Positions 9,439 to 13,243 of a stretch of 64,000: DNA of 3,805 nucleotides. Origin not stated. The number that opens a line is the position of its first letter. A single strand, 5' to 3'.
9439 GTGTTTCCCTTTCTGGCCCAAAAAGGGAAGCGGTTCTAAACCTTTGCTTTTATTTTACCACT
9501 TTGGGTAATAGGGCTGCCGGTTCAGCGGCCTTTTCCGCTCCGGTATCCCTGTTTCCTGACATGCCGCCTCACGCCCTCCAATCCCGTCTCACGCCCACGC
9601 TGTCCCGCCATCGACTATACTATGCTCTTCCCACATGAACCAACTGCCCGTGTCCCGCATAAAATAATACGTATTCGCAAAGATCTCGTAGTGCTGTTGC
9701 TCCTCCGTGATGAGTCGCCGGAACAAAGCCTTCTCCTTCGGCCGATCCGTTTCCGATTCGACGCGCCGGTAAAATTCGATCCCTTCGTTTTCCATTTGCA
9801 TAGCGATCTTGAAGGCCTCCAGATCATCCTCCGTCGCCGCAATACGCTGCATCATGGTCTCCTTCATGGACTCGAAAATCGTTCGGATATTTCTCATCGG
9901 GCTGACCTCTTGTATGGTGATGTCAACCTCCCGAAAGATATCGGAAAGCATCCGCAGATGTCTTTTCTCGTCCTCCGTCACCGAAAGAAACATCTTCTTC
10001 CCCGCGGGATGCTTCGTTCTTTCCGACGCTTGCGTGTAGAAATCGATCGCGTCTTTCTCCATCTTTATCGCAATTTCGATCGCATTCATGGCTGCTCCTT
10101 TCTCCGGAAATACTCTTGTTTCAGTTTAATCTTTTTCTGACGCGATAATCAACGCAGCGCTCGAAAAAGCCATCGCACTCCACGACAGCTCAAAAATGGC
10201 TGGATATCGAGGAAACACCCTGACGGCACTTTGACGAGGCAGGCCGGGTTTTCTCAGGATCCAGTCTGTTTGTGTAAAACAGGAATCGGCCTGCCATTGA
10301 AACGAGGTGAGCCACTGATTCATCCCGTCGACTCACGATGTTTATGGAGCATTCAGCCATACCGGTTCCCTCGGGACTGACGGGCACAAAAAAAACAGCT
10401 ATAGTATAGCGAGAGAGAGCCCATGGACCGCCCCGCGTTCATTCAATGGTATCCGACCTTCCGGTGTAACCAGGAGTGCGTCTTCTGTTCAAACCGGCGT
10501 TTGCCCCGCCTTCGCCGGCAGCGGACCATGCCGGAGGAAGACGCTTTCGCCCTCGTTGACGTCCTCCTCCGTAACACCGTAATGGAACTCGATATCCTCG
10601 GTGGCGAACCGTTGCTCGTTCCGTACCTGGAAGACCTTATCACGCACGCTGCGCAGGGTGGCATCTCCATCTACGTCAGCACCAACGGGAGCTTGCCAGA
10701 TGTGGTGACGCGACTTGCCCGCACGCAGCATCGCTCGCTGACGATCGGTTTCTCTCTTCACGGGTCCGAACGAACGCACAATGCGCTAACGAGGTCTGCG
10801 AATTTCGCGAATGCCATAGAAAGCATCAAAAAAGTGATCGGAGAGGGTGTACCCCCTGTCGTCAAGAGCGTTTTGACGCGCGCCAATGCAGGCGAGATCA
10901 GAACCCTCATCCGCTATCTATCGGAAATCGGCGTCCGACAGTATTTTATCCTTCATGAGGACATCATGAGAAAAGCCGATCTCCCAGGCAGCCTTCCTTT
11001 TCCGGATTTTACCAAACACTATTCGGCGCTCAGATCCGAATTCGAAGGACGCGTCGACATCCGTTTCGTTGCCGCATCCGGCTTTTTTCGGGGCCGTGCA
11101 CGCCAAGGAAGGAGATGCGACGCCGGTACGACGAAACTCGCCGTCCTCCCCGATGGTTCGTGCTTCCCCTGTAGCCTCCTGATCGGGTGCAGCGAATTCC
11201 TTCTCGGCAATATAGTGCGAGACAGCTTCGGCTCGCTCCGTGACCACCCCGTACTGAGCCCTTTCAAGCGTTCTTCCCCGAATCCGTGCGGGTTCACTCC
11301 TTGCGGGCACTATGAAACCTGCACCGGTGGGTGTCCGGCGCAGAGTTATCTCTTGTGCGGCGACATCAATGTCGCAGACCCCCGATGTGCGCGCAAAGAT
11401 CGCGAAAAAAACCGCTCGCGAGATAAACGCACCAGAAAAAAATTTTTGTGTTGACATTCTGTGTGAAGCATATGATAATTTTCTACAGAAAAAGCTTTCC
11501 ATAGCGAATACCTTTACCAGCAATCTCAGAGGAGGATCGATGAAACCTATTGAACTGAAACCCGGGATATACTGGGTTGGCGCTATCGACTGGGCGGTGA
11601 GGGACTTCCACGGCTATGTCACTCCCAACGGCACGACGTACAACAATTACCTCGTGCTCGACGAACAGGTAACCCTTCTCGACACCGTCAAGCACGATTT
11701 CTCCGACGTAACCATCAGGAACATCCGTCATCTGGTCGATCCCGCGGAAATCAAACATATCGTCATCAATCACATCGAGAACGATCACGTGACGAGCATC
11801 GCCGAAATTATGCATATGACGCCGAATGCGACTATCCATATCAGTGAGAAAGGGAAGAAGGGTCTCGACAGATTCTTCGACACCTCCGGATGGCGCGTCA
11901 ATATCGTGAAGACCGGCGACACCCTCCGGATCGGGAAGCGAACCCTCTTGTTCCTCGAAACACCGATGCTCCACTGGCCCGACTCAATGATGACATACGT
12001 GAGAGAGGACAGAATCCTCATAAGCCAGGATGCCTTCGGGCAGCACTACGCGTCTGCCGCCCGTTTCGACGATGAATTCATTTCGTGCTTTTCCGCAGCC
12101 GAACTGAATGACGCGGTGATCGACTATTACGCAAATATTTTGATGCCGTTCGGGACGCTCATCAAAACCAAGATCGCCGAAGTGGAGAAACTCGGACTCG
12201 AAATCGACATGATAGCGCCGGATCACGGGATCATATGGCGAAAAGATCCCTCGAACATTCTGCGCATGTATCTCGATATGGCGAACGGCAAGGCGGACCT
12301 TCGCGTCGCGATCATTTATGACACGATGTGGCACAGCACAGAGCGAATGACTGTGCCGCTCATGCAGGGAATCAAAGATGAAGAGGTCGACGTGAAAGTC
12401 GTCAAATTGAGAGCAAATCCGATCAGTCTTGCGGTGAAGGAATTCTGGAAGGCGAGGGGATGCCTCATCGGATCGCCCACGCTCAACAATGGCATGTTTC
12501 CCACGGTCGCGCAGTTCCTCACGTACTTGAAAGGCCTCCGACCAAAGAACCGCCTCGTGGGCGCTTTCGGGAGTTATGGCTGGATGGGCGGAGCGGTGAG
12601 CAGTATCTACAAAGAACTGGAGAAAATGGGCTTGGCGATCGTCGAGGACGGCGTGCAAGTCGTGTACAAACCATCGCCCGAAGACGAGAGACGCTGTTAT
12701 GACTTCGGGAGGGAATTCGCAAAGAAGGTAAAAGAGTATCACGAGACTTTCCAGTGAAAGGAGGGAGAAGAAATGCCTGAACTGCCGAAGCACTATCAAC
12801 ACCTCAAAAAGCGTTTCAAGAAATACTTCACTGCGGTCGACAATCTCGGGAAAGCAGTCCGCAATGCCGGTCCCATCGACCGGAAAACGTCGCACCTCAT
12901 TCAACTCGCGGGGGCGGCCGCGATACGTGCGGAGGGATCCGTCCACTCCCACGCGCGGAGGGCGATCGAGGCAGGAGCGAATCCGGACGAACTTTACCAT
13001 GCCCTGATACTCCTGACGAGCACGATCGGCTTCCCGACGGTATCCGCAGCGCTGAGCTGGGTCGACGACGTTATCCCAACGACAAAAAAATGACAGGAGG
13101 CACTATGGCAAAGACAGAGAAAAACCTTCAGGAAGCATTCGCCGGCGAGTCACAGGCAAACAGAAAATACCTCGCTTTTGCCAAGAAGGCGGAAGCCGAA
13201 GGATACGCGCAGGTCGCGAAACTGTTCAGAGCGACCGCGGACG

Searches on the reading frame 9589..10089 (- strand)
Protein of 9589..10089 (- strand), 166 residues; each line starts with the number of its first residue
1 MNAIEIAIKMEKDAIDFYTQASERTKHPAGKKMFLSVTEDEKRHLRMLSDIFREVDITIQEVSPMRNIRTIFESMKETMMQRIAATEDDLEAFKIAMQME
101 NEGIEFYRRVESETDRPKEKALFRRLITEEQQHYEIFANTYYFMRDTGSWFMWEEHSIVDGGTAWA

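Call 11: search_protein_families(library=ncbifam, proteins=[window:9589-10089:-], max_evalue=0.01)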
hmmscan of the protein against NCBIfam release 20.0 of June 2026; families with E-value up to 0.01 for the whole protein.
window:9589-10089:- (166 aa): 5 families
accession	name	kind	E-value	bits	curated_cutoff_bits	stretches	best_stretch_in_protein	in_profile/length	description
NF009413.0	PRK12775.1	equivalog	1.2e-10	39.8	1895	1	2-142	863-996/1006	putative trifunctional 2-polyprenylphenol hydroxylase/glutamate synthase subunit beta/ferritin domain-containing protein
NF058679.1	EncB_fam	subfamily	1.3e-10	41.3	90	2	2-60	23-81/117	encapsulin nanocompartment ferritin-likeEncB family encapsulin nanocompartment ferritin-like cargo protein cargo protein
NF045676.1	FeExpMbfA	equivalog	1.1e-07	31.6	450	1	4-137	13-144/318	iron exporter MbfA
TIGR04535.1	ferrit_encaps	subfamily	1.8e-06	27.9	125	1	2-57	17-71/114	encapsulin-associated ferritin-like protein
NF058678.1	EncB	exception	0.0019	18.4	210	0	88-134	10-56/160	encapsulin nanocompartment ferritin-like cargo protein EncB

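Call 12: search_protein_families(library=pfam, proteins=[window:9589-10089:-], max_evalue=0.01)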
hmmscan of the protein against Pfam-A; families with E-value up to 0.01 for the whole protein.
window:9589-10089:- (166 aa): 7 families
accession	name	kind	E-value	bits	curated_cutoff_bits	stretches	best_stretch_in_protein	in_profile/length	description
PF02915.23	Rubrerythrin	-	1.7e-18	67.8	22.8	1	4-140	3-136/137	Rubrerythrin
PF09537.16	DUF2383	-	2e-07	31.5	30.8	1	3-54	5-56/111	Domain of unknown function (DUF2383)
PF09968.15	DUF2202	-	0.00012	22.4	22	1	9-138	10-135/162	Uncharacterized protein domain (DUF2202)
PF13668.12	Ferritin_2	-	0.00035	21.2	24.7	1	4-139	6-134/138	Ferritin-like domain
PF22277.2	EncFtn-like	-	0.0011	19.1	27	0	7-56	22-71/85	EncFtn-like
PF04305.20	DUF455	-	0.002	18.2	34.3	1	10-135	73-194/247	Protein of unknown function (DUF455)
PF05974.18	DUF892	-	0.0033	17.9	23.7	1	9-110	15-116/159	Domain of unknown function (DUF892)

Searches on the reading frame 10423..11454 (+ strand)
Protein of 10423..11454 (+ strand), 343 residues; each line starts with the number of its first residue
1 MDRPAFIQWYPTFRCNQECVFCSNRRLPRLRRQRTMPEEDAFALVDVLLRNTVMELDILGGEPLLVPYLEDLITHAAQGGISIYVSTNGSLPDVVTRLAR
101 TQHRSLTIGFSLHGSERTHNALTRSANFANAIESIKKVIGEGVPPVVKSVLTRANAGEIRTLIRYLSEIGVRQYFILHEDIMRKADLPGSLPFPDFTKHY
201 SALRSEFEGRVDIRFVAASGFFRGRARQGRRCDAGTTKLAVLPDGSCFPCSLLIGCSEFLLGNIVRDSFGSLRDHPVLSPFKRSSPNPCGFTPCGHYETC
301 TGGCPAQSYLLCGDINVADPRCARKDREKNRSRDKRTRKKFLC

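Call 11: search_protein_families(library=ncbifam, proteins=[window:10423-11454:+], max_evalue=0.01)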
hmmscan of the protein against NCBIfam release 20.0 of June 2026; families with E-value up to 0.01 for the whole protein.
window:10423-11454:+ (343 aa): 64 families (the best 25 are shown)
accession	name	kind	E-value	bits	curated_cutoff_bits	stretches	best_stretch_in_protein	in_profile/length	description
TIGR03962.1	mycofact_rSAM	equivalog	6.7e-25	88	265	1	2-326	9-335/339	mycofactocin radical SAM maturase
TIGR02109.1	PQQ_syn_pqqE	equivalog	1.7e-21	76.5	381.35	1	12-334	14-342/358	pyrroloquinoline quinone biosynthesis protein PqqE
TIGR04250.1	SCM_rSAM_ScmE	equivalog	6.1e-21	74.7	400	2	12-168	10-167/358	SynChlorMet cassette radical SAM/SPASM protein ScmE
TIGR04303.1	GeoRSP_rSAM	equivalog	4.3e-20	72.5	400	2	4-174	4-172/325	GeoRSP system radical SAM/SPASM protein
TIGR04055.1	rSAM_NirJ2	equivalog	5.5e-18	65.6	500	1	7-323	2-323/326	putative heme d1 biosynthesis radical SAM protein NirJ2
NF041298.1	rSAM_mat_DynA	equivalog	6e-17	61.7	450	2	233-323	251-340/356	dynobactin maturation radical SAM/SPASM protein DynA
TIGR04051.1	rSAM_NirJ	equivalog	2e-16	59.9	515.45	1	8-178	5-175/354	heme d1 biosynthesis radical SAM protein NirJ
TIGR04251.1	SCM_rSAM_ScmF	equivalog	3.6e-16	59.5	400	1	7-171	6-174/353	SynChlorMet cassette radical SAM/SPASM protein ScmF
TIGR04133.1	rSAM_w_lipo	hypoth_equivalog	4.5e-16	58.7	425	1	7-302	26-329/350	TIGR04133 family radical SAM/SPASM protein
TIGR04347.1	pseudo_SAM_Halo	equivalog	1.5e-15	57.4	525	1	6-181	39-214/390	TIGR04347 family pseudo-SAM/SPASM protein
TIGR04546.1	rSAM_ahbC_deAc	equivalog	2e-15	56.5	650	1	2-171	36-205/390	12,18-didecarboxysiroheme deacetylase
TIGR02666.1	moaA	equivalog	2.9e-15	56.1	284.05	1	13-178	18-192/336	GTP 3',8-cyclase MoaA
TIGR02668.1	moaA_archaeal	equivalog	1.7e-14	53.5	325.25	1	12-172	17-180/303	GTP 3',8-cyclase MoaA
TIGR04545.1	rSAM_ahbD_hemeb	equivalog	2.3e-14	53.6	500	1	7-177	2-173/339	heme b synthase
TIGR04053.2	TIGR04053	equivalog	2.6e-14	53.3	395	1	2-176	5-183/366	TIGR04053 family radical SAM/SPASM domain-containing protein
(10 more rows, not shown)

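Call 12: search_protein_families(library=pfam, proteins=[window:10423-11454:+], max_evalue=0.01)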
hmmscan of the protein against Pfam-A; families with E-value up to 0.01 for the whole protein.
window:10423-11454:+ (343 aa): 3 families
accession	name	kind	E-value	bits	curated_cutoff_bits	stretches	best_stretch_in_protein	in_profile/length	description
PF04055.27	Radical_SAM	-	3.3e-17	63.6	29.5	1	10-149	2-146/166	Radical SAM superfamily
PF13353.11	Fer4_12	-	4.2e-05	24.3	22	1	15-74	15-75/137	4Fe-4S single cluster domain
PF13186.11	SPASM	-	0.00021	22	21.5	1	232-289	1-63/67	Iron-sulfur cluster-binding domain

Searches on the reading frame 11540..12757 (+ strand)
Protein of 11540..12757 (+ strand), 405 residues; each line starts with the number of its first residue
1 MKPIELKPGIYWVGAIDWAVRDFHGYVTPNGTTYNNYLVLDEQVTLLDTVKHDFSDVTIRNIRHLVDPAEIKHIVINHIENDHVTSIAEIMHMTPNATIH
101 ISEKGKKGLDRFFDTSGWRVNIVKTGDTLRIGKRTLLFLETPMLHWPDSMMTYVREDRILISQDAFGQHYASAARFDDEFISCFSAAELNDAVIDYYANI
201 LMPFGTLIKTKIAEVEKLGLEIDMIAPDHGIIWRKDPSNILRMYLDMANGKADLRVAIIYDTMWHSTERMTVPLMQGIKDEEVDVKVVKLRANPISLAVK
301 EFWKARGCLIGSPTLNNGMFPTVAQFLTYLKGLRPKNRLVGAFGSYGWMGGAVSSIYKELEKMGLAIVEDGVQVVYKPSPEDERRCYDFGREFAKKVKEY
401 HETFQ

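Call 12: search_protein_families(library=pfam, proteins=[window:11540-12757:+], max_evalue=0.01)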
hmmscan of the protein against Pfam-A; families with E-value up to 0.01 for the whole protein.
window:11540-12757:+ (405 aa): 3 families
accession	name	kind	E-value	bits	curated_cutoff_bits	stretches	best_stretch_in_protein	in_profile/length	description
PF19583.5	ODP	-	9.5e-21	75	27.2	1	34-230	3-194/194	ODP family beta lactamase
PF00258.30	Flavodoxin_1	-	6.8e-12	46.2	25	1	258-389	1-142/143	Flavodoxin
PF00753.33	Lactamase_B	-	1.3e-07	32.2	22.7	1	35-168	7-153/196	Metallo-beta-lactamase superfamily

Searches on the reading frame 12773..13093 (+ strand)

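Call 12: search_protein_families(library=pfam, proteins=[window:12773-13093:+], max_evalue=0.01)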
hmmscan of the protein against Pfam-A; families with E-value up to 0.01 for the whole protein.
window:12773-13093:+ (106 aa): 1 family
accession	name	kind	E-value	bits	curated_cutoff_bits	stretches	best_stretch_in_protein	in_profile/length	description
PF02627.25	CMD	-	2.6e-14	53.4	23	1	18-99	3-84/84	Carboxymuconolactone decarboxylase family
